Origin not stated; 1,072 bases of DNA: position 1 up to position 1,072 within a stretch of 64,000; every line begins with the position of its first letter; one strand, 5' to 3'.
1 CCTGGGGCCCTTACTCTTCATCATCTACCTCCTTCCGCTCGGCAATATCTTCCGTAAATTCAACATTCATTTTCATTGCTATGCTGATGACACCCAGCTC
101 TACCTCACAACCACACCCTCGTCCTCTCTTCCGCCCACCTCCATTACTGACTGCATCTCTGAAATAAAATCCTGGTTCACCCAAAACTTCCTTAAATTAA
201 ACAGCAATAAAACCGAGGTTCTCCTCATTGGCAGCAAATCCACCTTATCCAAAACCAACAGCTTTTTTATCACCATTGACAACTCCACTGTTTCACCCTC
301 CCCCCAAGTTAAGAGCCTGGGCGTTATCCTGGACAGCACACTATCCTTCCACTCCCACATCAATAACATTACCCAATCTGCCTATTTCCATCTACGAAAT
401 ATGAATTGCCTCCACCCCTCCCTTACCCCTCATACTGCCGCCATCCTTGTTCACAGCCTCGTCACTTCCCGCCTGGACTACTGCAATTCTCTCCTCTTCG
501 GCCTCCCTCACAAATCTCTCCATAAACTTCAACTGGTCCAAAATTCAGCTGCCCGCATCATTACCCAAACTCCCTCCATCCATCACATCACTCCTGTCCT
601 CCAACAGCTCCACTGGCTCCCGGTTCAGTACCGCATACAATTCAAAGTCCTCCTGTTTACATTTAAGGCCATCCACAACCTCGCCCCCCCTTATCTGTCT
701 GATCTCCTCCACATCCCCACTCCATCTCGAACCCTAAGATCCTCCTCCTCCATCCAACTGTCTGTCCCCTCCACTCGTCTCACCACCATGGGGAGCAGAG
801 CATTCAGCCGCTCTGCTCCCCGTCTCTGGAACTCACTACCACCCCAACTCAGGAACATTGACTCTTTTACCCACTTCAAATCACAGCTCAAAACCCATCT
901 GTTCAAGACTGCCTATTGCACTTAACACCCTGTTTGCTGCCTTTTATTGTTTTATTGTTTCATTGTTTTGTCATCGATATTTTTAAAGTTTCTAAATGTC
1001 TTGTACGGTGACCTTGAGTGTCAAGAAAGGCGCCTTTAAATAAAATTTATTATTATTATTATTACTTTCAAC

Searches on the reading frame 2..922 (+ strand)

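Call 64: search_protein_families(library=pfam, proteins=[window:2-922:+], max_evalue=0.001)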
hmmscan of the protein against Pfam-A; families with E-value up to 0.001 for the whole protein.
window:2-922:+ (307 aa): 1 family
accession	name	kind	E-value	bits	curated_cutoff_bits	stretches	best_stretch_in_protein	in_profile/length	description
PF00078.32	RVT_1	-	6e-10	39.6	29.6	1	1-109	125-204/205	Reverse transcriptase (RNA-dependent DNA polymerase)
